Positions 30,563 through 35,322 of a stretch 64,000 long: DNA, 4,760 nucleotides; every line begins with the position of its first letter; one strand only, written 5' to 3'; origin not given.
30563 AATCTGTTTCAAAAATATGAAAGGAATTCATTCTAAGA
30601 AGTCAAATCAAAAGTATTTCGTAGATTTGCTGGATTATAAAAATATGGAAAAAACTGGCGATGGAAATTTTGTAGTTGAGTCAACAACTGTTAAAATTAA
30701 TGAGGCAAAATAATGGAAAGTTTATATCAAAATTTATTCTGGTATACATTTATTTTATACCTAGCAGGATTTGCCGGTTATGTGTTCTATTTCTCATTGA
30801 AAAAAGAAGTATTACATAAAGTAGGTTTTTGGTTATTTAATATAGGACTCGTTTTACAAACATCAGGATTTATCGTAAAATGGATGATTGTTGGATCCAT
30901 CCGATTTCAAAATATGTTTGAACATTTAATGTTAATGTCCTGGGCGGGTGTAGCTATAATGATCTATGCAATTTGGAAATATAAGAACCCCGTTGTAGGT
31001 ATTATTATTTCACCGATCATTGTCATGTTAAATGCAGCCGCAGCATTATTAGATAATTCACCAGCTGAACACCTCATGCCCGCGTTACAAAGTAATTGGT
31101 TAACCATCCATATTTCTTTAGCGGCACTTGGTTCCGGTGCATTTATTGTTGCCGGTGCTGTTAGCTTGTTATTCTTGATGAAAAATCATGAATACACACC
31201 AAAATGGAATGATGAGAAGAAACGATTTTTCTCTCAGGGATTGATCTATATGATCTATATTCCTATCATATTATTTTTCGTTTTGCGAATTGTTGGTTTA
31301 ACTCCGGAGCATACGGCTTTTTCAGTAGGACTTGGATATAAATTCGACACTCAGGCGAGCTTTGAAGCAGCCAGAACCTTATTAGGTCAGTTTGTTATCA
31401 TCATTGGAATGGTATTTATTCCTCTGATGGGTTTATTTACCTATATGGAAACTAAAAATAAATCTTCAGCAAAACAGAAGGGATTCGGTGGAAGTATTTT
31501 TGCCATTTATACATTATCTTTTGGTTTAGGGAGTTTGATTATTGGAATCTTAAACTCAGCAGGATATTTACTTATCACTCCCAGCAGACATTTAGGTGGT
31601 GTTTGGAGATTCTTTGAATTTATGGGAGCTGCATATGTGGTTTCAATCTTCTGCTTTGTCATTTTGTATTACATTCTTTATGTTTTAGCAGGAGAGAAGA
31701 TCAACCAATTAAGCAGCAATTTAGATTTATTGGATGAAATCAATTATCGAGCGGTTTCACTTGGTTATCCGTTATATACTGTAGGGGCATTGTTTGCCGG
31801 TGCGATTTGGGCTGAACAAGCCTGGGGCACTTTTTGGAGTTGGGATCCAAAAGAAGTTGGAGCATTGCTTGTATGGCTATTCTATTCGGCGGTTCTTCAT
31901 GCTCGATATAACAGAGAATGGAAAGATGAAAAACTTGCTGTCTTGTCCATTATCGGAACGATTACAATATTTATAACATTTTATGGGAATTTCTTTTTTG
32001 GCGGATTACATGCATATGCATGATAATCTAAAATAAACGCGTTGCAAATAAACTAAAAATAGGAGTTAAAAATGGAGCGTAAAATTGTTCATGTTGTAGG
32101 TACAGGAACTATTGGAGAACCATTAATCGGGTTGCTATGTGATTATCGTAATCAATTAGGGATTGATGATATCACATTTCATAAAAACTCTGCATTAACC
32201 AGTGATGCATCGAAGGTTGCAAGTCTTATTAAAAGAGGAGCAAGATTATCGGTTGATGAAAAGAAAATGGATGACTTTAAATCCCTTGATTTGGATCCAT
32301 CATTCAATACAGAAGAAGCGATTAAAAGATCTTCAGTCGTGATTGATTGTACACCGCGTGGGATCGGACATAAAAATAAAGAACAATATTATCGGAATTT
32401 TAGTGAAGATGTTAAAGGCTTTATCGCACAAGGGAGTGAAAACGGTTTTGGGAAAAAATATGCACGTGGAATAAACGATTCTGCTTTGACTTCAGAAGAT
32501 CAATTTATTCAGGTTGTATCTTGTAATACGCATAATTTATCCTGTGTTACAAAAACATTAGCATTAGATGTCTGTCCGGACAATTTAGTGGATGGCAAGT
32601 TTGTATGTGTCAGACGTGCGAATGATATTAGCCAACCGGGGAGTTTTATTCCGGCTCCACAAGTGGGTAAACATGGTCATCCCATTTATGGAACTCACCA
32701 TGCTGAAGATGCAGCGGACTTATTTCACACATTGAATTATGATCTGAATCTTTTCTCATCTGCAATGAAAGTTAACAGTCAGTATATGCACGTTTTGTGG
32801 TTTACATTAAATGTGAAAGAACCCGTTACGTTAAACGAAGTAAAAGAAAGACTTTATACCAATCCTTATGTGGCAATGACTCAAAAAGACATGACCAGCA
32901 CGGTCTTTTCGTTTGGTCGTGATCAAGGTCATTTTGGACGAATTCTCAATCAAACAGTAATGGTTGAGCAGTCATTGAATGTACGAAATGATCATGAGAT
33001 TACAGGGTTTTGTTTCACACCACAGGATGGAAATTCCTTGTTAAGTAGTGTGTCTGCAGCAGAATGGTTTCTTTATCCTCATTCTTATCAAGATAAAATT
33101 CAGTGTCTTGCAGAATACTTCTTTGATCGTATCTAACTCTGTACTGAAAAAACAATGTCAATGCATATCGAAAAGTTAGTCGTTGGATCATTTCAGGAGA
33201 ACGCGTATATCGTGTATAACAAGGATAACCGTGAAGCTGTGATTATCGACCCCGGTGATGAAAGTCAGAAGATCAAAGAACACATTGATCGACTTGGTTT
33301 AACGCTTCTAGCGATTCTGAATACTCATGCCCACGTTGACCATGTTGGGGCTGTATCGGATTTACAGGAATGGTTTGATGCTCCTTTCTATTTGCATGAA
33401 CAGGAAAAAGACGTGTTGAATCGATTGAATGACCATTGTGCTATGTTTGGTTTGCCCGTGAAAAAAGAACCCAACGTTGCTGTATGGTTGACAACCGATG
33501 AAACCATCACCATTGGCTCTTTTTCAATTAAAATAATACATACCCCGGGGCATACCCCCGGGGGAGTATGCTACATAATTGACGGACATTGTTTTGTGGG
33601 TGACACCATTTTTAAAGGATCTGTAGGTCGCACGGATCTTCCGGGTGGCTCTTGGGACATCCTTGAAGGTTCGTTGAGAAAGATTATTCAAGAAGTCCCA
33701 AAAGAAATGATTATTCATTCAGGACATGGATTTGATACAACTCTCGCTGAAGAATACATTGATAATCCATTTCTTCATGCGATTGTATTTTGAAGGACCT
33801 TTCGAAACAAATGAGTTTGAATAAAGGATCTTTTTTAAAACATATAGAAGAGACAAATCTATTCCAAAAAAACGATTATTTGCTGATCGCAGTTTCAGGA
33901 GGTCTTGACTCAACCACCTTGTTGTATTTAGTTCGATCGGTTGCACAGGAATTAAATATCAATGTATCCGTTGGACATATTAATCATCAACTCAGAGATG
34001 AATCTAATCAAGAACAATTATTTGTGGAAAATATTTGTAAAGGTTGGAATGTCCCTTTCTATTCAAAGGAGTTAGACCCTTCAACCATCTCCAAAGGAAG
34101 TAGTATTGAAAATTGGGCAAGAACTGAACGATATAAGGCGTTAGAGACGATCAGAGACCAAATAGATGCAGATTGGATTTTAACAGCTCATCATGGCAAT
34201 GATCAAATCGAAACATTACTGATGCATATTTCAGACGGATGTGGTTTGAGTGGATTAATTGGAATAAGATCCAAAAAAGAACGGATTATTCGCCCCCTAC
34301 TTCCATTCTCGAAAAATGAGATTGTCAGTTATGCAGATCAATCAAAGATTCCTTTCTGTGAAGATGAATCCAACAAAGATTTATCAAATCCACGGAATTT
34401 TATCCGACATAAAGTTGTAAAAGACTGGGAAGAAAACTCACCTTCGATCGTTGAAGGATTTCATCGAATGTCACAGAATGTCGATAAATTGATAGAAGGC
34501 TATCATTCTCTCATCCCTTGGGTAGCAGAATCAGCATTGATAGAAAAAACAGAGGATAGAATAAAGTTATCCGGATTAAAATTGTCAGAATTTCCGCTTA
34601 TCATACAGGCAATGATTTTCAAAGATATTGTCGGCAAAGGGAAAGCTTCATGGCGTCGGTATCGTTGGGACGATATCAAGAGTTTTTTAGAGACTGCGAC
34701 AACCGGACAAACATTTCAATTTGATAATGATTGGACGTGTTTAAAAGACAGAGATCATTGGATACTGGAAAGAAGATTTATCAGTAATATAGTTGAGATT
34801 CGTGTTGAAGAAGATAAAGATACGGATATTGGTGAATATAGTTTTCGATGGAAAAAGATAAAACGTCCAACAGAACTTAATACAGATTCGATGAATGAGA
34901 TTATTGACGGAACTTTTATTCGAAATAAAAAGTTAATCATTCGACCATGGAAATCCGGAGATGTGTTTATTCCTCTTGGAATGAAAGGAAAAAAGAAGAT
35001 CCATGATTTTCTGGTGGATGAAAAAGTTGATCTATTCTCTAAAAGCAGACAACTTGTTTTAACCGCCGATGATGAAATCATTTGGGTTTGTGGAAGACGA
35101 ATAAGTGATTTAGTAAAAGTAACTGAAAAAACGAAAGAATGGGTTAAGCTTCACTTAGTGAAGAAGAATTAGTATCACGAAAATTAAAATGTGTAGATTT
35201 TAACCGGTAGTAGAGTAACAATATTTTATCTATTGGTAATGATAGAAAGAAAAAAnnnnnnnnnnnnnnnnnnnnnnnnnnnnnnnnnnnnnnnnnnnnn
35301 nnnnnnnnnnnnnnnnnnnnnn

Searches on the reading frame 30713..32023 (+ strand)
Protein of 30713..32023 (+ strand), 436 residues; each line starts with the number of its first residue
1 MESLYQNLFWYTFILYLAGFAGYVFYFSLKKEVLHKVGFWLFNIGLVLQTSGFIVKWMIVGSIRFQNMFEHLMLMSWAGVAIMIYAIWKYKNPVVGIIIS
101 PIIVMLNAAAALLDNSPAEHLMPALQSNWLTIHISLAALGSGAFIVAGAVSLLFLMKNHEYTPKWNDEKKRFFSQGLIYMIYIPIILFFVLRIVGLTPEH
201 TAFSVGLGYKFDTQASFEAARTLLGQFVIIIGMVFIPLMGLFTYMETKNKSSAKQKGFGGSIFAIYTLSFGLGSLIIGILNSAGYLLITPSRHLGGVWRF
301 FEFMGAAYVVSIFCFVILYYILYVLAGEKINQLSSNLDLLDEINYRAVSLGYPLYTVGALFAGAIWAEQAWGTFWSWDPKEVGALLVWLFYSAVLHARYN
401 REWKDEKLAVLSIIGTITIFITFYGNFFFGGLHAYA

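Call 72: search_protein_families(library=pfam, proteins=[window:30713-32023:+], max_evalue=0.0001)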
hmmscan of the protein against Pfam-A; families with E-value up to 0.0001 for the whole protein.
window:30713-32023:+ (436 aa): 1 family
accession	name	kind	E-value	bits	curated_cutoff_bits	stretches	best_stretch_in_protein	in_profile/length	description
PF01578.25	Cytochrom_C_asm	-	3.9e-36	125.1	29.9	2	228-433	37-212/212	Cytochrome C assembly protein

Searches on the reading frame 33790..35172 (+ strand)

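Call 72: search_protein_families(library=pfam, proteins=[window:33790-35172:+], max_evalue=0.0001)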
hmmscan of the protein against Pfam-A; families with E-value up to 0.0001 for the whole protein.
window:33790-35172:+ (460 aa): 2 families
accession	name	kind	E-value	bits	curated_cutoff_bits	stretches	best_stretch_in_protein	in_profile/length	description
PF01171.26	ATP_bind_3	-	1e-54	185.5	27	1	31-208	2-182/182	PP-loop family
PF11734.13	TilS_C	-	1.1e-07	31.6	22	1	383-451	2-70/74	TilS substrate C-terminal domain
